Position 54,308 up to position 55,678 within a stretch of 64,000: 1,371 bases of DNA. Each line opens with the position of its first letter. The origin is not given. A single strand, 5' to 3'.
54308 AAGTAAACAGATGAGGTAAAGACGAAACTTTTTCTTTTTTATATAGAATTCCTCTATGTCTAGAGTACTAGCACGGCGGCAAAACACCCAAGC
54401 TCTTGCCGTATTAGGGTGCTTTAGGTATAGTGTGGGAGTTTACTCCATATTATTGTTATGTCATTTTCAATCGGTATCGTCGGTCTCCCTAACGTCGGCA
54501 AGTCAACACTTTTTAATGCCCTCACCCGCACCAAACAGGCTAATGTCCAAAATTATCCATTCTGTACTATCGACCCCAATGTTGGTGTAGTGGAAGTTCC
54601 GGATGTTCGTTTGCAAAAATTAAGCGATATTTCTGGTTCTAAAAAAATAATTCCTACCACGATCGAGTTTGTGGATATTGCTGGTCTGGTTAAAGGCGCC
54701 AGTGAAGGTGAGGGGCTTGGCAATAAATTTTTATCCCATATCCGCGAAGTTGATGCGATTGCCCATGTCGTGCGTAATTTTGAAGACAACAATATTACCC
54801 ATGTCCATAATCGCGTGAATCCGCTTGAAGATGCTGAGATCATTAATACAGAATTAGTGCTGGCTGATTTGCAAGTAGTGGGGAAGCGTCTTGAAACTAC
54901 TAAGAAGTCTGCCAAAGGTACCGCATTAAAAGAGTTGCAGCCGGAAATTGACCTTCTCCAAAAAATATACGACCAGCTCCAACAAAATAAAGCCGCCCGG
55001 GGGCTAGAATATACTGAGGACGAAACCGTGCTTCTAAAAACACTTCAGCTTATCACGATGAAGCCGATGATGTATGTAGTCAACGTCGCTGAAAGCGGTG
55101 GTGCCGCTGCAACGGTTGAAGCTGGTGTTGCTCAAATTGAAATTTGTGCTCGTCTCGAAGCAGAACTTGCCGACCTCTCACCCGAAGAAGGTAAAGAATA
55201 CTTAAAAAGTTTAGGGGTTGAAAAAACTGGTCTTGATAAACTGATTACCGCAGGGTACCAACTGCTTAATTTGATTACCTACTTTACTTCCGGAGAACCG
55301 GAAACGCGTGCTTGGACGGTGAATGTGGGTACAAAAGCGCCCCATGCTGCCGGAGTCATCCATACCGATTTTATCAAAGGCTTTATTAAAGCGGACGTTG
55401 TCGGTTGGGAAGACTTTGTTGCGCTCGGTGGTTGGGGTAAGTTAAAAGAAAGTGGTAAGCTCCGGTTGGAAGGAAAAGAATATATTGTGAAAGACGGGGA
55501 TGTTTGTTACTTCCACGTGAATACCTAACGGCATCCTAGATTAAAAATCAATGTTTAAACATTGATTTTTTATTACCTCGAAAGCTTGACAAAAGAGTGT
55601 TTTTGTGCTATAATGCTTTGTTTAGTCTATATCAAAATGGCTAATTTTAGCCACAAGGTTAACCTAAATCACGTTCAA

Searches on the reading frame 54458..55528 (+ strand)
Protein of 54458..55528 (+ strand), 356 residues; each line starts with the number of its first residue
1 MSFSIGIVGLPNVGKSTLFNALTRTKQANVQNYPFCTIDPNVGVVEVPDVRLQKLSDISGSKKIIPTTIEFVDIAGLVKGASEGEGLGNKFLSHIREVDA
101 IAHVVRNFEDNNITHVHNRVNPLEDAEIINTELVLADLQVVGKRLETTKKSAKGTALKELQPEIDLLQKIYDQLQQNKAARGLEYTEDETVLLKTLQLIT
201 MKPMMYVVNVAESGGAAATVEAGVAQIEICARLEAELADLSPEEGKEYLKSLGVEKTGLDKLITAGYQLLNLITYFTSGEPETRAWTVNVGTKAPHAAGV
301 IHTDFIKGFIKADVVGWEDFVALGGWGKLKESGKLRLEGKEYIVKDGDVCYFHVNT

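Call 87: search_protein_families(library=pfam, proteins=[window:54458-55528:+], max_evalue=0.00001)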
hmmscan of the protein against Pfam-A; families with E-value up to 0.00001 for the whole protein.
window:54458-55528:+ (356 aa): 3 families
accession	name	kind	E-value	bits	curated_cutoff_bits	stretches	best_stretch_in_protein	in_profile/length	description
PF06071.19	YchF-GTPase_C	-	4.1e-35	120.2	27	1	272-355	1-84/84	Protein of unknown function (DUF933)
PF01926.29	MMR_HSR1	-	2.3e-25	89.4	21.9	1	5-123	2-99/113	50S ribosome-binding GTPase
PF02421.24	FeoB_N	-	5.4e-10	39.4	27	1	4-69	2-65/156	Ferrous iron transport protein B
